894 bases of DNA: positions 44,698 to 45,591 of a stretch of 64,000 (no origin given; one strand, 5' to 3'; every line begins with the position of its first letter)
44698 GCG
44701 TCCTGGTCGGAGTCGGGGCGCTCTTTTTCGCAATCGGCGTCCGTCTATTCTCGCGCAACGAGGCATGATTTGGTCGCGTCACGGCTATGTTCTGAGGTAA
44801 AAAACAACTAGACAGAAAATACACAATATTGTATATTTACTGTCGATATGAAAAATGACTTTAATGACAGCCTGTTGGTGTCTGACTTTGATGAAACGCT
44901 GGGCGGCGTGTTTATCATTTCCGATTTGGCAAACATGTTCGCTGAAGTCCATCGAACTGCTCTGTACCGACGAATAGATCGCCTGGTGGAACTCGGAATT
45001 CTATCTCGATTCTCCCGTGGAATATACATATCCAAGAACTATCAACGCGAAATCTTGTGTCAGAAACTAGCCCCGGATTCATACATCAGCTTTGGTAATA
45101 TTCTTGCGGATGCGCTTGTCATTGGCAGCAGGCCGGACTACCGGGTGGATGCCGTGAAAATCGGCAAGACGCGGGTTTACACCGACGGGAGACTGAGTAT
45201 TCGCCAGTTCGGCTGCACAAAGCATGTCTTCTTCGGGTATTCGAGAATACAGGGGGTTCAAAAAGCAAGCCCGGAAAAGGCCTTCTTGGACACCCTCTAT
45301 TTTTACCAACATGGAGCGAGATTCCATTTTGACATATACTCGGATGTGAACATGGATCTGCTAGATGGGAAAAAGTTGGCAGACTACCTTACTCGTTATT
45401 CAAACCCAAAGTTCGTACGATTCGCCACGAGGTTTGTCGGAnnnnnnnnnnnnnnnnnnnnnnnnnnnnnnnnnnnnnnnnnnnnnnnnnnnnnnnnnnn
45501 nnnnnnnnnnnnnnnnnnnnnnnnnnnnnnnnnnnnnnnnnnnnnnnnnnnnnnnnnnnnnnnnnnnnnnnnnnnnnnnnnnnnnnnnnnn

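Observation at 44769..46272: Low-GC island carrying an AbiEi/AbiEii-like type IV toxin-antitoxin / abortive-infection pair inserted between an ABC-2 transporter and prfB-lysS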

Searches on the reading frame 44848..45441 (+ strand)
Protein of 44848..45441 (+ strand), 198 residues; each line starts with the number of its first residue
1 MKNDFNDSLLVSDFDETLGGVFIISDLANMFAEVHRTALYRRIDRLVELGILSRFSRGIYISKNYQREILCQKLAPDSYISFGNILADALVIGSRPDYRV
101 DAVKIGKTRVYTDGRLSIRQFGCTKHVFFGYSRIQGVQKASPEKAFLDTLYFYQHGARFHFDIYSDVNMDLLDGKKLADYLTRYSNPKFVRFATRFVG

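Call 3: search_protein_families(library=pfam, proteins=[window:44848-45441:+], max_evalue=1)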
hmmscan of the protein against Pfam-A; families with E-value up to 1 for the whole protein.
window:44848-45441:+ (198 aa): 3 families
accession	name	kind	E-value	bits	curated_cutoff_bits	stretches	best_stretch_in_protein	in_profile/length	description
PF13338.12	AbiEi_4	-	0.027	15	25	1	19-61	11-47/49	Transcriptional regulator, AbiEi antitoxin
PF21044.3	CIP2A_N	-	0.18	10.8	26.3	1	165-185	237-257/544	CIP2A, N-terminal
PF17738.7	DUF5575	-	0.2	12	24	1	125-193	62-127/170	DUF5575 central RNaseH like domain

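Call 4: search_protein_families(library=padloc, proteins=[window:44848-45441:+], max_evalue=1)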
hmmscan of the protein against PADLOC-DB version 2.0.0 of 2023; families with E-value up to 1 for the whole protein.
window:44848-45441:+ (198 aa): 16 families
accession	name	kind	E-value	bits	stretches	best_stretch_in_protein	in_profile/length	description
PDLC02241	AbiEi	-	3.6e-27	93.4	1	13-194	5-192/199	AbiEi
PDLC02255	AbiEi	-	1.1e-14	52.4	1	20-188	14-175/186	AbiEi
PDLC02267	AbiEi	-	2e-08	32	1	8-187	7-188/252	AbiEi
PDLC02272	AbiEi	-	5.2e-07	27.7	1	41-184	31-182/200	AbiEi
PDLC02232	AbiEi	-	6e-07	27.5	1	12-66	11-64/177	AbiEi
PDLC02230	AbiEi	-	1.7e-06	25.8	1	39-158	19-142/192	AbiEi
PDLC02240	AbiEi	-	0.00013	19.6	1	26-88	22-89/216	AbiEi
PDLC02273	AbiEi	-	0.00037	18.6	1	127-185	135-194/205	AbiEi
PDLC02226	AbiEi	-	0.00078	17.3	1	19-77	17-69/202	AbiEi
PDLC02225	AbiEi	-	0.00081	17.2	1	40-81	32-74/198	AbiEi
PDLC02236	AbiEi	-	0.0011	16.7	1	23-78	17-70/207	AbiEi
PDLC02251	AbiEi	-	0.0063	14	1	29-62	28-61/230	AbiEi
PDLC02235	AbiEi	-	0.015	13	1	27-64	27-64/240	AbiEi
PDLC02233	AbiEi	-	0.017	12.7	1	19-76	18-70/214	AbiEi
PDLC02265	AbiEi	-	0.045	11.5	1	41-66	30-55/198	AbiEi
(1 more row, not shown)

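Call 5: search_protein_families(library=ncbifam, proteins=[window:44848-45441:+], max_evalue=1)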
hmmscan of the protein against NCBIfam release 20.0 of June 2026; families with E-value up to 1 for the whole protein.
window:44848-45441:+ (198 aa): 1 family
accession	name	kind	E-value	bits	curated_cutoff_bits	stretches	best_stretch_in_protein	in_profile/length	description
NF047376.1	TAA_AbiEi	equivalog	1.8e-07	31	150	1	12-66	11-65/172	type IV toxin-antitoxin system AbiEi family antitoxin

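Call 31: search_solved_structures(query=window:44848-45441:+, max_evalue=10, show_alignments=2)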
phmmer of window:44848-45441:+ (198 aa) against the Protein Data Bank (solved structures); distinct sequences matched with E-value up to 10: 1.
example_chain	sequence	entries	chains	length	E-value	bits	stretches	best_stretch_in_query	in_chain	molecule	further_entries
2qv0_A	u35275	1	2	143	0.36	13.9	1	147-195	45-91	Protein mrkE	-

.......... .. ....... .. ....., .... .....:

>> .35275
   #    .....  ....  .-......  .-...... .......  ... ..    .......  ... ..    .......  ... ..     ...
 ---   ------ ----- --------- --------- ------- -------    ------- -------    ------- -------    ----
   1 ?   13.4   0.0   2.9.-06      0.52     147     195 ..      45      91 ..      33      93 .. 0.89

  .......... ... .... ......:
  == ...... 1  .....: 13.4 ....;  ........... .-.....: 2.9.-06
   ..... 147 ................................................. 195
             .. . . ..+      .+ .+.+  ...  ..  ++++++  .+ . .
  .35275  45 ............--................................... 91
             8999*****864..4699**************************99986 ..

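Call 33: find_homologous_proteins(query=window:44848-45441:+)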
Query window:44848-45441:+ (198 aa): 53 proteins with E <= 0.001 among 232 candidates.
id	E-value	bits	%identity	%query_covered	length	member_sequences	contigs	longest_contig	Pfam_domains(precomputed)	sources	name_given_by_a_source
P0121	1.2e-118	412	95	99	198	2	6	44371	-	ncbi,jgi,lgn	jgi:predicted transcriptional regulator of viral defense system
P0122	3.2e-90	319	73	97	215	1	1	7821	-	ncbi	-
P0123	6.1e-80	286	66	97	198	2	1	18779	-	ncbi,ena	-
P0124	3.2e-75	270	61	99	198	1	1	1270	-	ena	-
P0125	1.8e-67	245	54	99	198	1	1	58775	-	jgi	jgi:hypothetical protein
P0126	1.9e-62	229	50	97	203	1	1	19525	-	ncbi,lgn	-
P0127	1.3e-54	203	51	99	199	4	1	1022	-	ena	-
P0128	2.5e-53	199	55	93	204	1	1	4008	-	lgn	-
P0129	2.4e-52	196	47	100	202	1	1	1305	-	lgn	-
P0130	5.3e-52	194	46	99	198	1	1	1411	-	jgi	jgi:hypothetical protein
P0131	6.0e-52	194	51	96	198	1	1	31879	-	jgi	jgi:hypothetical protein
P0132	3.8e-51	192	50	92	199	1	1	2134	-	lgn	-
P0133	8.3e-51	191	46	98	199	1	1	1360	-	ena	-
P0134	2.0e-49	186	46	93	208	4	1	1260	-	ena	-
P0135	4.5e-49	185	49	96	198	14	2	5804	-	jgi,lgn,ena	-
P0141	8.3e-46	174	46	94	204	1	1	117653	-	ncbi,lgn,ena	-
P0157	1.1e-41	161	46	97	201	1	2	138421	-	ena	-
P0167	2.7e-35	140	44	87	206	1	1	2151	PF13338.13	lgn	-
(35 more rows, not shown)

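Call 36: search_solved_structures(query=A4, max_evalue=10, show_alignments=3)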
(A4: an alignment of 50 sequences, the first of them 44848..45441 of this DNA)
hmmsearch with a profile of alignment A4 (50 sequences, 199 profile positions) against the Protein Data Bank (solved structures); distinct sequences matched with E-value up to 10: 4.
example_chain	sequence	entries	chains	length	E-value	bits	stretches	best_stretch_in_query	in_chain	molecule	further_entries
8fje_A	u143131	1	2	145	0.044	16.3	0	165-184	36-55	E8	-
9hlo_A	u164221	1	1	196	0.085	15.4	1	42-122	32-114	Abortive infection protein AbiGI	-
6y8q_A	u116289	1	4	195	0.1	15.1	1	43-122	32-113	Abortive phage infection protein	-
3b73_A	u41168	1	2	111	1.5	11.3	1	35-64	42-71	PhiH1 repressor-like protein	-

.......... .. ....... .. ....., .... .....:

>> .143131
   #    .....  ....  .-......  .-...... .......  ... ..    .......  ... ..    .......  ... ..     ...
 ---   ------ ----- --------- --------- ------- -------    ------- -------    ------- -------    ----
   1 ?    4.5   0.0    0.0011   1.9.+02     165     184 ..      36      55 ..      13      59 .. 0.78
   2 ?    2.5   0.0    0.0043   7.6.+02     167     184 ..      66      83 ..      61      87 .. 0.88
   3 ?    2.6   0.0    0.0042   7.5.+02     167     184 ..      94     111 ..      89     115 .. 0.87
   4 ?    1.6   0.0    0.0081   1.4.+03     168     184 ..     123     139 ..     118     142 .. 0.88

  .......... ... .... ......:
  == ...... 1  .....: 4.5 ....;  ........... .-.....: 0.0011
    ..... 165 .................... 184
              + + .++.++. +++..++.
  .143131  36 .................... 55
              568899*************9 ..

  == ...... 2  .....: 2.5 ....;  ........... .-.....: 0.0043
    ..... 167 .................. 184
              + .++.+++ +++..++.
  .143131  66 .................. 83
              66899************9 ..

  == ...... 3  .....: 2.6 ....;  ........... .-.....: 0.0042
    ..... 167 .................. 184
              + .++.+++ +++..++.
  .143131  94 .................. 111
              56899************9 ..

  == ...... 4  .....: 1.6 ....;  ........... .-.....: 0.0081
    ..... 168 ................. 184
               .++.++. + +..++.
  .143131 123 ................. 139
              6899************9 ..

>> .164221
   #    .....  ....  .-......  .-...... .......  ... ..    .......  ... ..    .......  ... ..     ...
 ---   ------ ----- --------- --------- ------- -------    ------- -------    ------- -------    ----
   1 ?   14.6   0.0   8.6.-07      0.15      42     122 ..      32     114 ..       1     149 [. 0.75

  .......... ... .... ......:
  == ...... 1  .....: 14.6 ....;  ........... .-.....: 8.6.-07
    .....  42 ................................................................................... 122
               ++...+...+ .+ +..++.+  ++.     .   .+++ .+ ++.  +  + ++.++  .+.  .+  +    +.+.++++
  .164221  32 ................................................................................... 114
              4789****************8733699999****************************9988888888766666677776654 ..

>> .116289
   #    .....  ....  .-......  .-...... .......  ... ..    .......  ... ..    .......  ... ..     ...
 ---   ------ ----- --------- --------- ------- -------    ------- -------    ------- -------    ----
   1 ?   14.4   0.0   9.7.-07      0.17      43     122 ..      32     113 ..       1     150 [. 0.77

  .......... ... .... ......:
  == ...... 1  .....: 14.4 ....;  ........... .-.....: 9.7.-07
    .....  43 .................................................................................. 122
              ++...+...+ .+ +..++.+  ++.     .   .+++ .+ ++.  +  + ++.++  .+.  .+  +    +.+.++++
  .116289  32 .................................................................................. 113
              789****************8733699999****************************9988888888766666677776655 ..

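Call 48: predict_structure(alignment_id=A4)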
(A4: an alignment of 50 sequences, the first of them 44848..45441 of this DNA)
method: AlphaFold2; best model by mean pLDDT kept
length: 198 residues; sequences in the alignment: 50
mean_pLDDT: 95.1   pTM: 0.87
mean pLDDT of the five models: 95.1, 94.9, 94.9, 94.8, 94.4
residues with pLDDT >= 90: 185; 70-90: 11; 50-70: 2; < 50: 0
segments of 3 or more residues with pLDDT < 50: none
pLDDT, mean of each block of 10 residues (from residue 1): 86 95 96 94 96 96 96 97 97 93 97 95 96 95 98 95 95 97 94 93
secondary structure, 60 per line:
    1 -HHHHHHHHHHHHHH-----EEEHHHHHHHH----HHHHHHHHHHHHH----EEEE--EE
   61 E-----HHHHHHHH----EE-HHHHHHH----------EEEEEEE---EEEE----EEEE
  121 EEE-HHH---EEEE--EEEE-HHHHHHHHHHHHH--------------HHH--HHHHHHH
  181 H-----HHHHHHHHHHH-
elements in order: H2-15 E21-23 H24-31 H36-48 E53-56 E59-61 H67-74 H82-88 E99-105 E109-112 E117-123 E131-134 E137-140 H142-154 H174-181 H187-197

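Call 51: fold_search(model_id=the predicted structure, library=pdb)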
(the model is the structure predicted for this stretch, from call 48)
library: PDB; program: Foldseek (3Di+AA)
matches with E <= 10: 1091; with E <= 0.001: 4
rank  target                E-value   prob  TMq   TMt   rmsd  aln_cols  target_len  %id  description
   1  6y8q_A                1.1e-07  1.00  0.44  0.44   8.5       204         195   17  AbiEi antitoxin from Streptococcus agalactiae (released 2020-12-16)
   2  6y8q_D                3.7e-06  1.00  0.41  0.43   7.4       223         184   15  AbiEi antitoxin from Streptococcus agalactiae (released 2020-12-16)
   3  1zel_A                1.6e-04  1.00  0.63  0.45   5.1       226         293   13  Crystal structure of RV2827C protein from Mycobacterium tuberculosis (released 2006-05-02)
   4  1zel_B                2.8e-04  1.00  0.64  0.46   4.5       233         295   13  Crystal structure of RV2827C protein from Mycobacterium tuberculosis (released 2006-05-02)
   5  5kqj_MODEL_1_A        8.4e-03  0.96  0.33  0.35   8.6       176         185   12  Solution Structure of Antibiotic-Resistance Factor ANT(2'')-Ia Reveals Substrate-Regulated Conformation Dynami (released 2017-07-12)
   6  4ok0_B                1.9e-02  0.63  0.25  0.22  13.7       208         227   13  Crystal structure of putative nucleotidyltransferase from H. pylori (released 2014-04-09)
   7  5cfu                  2.7e-02  0.82  0.31  0.34   9.5       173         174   13  Crystal Structure of ANT(2")-Ia in complex with adenylyl-2"-tobramycin (released 2016-07-20)
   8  4wqk                  3.0e-02  0.89  0.36  0.39   6.7       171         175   13  Crystal structure of aminoglycoside nucleotidylyltransferase ANT(2")-Ia, apo form (released 2014-11-12)
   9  1mkm_A                4.1e-02  0.38  0.25  0.21  15.8       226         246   15  CRYSTAL STRUCTURE OF THE THERMOTOGA MARITIMA ICLR (released 2002-09-11)
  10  3r4k_D                4.4e-02  0.33  0.25  0.20  16.2       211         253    8  Crystal structure of a putative ICLR transcriptional regulator (TM1040_3717) from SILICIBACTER SP. TM1040 at 2.46 A re (released 2011-04-13)
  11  3cta                  4.9e-02  0.75  0.23  0.24  11.3       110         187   16  Crystal structure of riboflavin kinase from Thermoplasma acidophilum (released 2008-04-29)
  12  5cfs                  5.2e-02  0.85  0.36  0.40   6.3       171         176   12  Crystal Structure of ANT(2")-Ia in complex with AMPCPP and tobramycin (released 2016-03-16)
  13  4ok0_A                6.3e-02  0.41  0.24  0.21  11.8       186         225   12  Crystal structure of putative nucleotidyltransferase from H. pylori (released 2014-04-09)
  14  5trd_A                6.7e-02  0.75  0.24  0.22  10.8       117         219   15  Structure of RbkR (Riboflavin Kinase) from Thermoplasma acidophilum determined in complex with CTP and its cognate DNA (released 2016-11-23)
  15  3r4k_A                6.7e-02  0.30  0.26  0.20  16.2       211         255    8  Crystal structure of a putative ICLR transcriptional regulator (TM1040_3717) from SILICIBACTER SP. TM1040 at 2.46 A re (released 2011-04-13)
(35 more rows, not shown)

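Call 55: find_encoding_contigs(protein=P0122, flank=4000, max_places=2)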
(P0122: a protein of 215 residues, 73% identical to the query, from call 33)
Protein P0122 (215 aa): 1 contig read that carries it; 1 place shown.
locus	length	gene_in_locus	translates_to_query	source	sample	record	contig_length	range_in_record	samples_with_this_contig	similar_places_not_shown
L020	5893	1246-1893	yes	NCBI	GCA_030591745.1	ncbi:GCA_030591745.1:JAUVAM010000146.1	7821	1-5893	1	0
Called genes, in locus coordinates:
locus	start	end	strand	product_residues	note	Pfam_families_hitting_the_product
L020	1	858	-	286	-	?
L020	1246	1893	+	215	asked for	-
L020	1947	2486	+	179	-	PF08843:AbiEii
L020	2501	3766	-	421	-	PF13657:Couple_hipA, PF07804:HipA_C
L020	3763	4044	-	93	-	PF13560:HTH_31, PF01381:HTH_3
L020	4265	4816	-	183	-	-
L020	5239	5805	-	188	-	PF13629:T2SS-T3SS_pil_N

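Call 56: find_encoding_contigs(protein=P0126, flank=4000, max_places=2)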
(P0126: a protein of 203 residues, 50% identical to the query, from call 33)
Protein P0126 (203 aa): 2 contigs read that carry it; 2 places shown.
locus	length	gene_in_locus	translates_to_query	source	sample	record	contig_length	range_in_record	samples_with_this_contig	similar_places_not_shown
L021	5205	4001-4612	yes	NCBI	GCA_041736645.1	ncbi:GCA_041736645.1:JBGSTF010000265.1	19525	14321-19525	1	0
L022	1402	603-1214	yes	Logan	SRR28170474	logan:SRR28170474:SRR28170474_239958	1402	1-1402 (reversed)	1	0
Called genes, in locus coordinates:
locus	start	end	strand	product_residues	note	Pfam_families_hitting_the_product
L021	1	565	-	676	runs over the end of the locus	PF00211:Guanylate_cyc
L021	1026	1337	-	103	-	-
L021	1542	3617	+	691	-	PF02518:HATPase_c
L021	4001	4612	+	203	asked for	-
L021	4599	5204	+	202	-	?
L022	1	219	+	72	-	?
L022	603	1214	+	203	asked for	-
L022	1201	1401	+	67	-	?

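Call 57: find_encoding_contigs(protein=P0131, flank=4000, max_places=2)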
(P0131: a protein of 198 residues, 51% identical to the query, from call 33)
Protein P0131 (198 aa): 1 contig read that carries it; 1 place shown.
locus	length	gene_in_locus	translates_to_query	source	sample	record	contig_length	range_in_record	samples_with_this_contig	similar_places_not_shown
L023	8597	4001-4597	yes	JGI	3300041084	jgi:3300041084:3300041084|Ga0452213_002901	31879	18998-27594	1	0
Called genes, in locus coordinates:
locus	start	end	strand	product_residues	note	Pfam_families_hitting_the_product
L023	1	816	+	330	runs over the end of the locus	-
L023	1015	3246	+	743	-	PF00486:Trans_reg_C, PF26549:Tricorn_N, PF07676:PD40, PF26550:Tricorn_2nd (weak)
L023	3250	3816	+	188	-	-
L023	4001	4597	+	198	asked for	-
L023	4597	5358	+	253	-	PF08843:AbiEii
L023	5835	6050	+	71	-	-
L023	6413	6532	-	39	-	-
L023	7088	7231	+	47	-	-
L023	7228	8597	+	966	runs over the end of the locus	PF00176:SNF2-rel_dom, PF00270:DEAD, PF04851:ResIII, PF00271:Helicase_C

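Call 58: find_encoding_contigs(protein=P0141, flank=4000, max_places=2)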
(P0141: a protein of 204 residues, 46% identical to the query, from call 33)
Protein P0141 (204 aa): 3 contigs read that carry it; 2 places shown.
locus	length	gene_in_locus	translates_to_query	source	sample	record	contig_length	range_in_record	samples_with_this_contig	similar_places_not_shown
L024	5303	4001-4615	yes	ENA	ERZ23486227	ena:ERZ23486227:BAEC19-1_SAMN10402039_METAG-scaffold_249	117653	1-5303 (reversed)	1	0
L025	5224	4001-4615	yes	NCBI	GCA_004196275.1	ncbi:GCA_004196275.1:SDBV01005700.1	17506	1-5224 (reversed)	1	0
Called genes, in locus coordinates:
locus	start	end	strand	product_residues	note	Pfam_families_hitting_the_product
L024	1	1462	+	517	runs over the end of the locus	PF01039:Carboxyl_trans, PF03255:ACCA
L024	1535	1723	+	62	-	-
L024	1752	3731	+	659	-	PF00682:HMGL-like, PF02436:PYC_OADA, PF00364:Biotin_lipoyl, PF25973:BSH_CzcB (faint)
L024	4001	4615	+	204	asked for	-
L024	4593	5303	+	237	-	?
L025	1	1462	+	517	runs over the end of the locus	PF01039:Carboxyl_trans, PF03255:ACCA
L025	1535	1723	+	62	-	-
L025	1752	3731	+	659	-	PF00682:HMGL-like, PF02436:PYC_OADA, PF00364:Biotin_lipoyl, PF25973:BSH_CzcB (faint)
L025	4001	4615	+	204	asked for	-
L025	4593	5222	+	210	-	?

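Call 59: find_encoding_contigs(protein=P0157, flank=4000, max_places=2)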
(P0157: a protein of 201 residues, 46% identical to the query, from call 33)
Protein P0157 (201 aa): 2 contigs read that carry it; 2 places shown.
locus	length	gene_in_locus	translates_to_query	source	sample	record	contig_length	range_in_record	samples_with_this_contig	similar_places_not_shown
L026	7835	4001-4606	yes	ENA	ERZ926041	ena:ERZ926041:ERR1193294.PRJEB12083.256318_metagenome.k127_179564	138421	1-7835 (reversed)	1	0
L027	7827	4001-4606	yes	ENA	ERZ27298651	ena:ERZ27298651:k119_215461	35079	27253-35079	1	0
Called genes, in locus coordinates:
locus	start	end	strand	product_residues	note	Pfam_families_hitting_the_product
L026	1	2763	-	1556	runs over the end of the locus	-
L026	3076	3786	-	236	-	-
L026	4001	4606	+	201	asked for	-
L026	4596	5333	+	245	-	PF08843:AbiEii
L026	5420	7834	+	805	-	?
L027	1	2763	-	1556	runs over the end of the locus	-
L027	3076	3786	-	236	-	-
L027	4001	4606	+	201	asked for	-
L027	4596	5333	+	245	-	PF08843:AbiEii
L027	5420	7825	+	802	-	?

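Call 80: search_protein_representatives(alignment_id=A4)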
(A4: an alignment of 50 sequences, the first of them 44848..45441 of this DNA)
Query: 50 sequences, 199 profile positions. Proteins with E-value up to 0.001 (for the whole library): 2936; up to 1e-10: 956; up to 1e-30: 98. The best 150 are listed.
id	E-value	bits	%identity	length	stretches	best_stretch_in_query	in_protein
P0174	7.7e-80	283.3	-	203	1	1-198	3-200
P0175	1.3e-76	272.7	-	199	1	1-198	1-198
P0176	1.2e-75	269.6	-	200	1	1-198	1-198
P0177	2.2e-75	268.7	-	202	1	1-198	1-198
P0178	2.6e-74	265.2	-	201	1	5-198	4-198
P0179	2.6e-72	258.7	-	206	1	1-198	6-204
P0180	2.8e-72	258.6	-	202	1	2-198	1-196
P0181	9.2e-72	256.9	-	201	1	1-198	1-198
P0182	6.0e-70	251.0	-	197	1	1-197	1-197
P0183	2.2e-69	249.2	-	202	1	1-198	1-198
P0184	3.6e-69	248.5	-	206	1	2-198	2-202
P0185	4.0e-69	248.3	-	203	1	1-198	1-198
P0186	1.1e-67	243.6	-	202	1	7-198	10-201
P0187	1.2e-67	243.4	-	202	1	1-198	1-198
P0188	1.6e-67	243.1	-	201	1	1-198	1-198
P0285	1.3e-26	109.6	-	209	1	10-196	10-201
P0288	7.8e-26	107.0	-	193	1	13-198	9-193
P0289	9.3e-26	106.8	-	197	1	4-195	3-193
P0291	1.8e-25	105.8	-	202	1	10-185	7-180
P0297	7.2e-25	103.8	-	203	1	19-194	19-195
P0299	1.8e-24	102.6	-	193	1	7-185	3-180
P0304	4.1e-24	101.4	-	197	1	7-195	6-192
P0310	1.6e-23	99.5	-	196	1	14-197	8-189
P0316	6.5e-23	97.5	-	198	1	10-186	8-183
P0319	7.7e-23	97.2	-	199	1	12-194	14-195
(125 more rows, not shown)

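Call 81: search_protein_families(library=pfam, proteins=[P0285, P0288, P0289, P0291, P0297, P0299, P0304, P0310, P0316, P0319], max_evalue=0.01)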
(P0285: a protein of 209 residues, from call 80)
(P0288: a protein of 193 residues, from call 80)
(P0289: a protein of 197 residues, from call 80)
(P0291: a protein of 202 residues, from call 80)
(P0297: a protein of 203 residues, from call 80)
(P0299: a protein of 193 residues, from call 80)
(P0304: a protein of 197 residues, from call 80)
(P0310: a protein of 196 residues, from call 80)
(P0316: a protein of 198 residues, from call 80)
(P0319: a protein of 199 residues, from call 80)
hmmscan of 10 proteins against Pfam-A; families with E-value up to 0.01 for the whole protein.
P0285 (209 aa): 0 families

P0288 (193 aa): 0 families

P0289 (197 aa): 0 families

P0291 (202 aa): 3 families
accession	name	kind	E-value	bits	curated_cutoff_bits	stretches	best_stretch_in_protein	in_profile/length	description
PF12802.13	MarR_2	-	0.00013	22.5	27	1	19-50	21-52/61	MarR family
PF13338.12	AbiEi_4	-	0.00017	22.1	25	1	13-59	8-49/49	Transcriptional regulator, AbiEi antitoxin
PF19570.5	DUF6088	-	0.0036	17.5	25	0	9-62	4-56/172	Family of unknown function (DUF6088)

P0297 (203 aa): 1 family
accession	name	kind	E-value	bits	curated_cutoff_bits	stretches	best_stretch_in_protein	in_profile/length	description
PF13338.12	AbiEi_4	-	0.00045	20.7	25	1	36-62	23-49/49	Transcriptional regulator, AbiEi antitoxin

P0299 (193 aa): 0 families

P0304 (197 aa): 0 families

P0310 (196 aa): 2 families
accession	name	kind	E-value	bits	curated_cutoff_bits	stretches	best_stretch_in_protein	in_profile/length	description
PF13338.12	AbiEi_4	-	0.00036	21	25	1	33-53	26-46/49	Transcriptional regulator, AbiEi antitoxin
PF19570.5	DUF6088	-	0.0068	16.6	25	0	80-117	88-125/172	Family of unknown function (DUF6088)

P0316 (198 aa): 2 families
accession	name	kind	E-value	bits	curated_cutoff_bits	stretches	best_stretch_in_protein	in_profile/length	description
PF13338.12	AbiEi_4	-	4.9e-06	27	25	1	8-61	2-49/49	Transcriptional regulator, AbiEi antitoxin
PF19570.5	DUF6088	-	0.0002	21.6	25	1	29-118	21-121/172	Family of unknown function (DUF6088)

P0319 (199 aa): 0 families
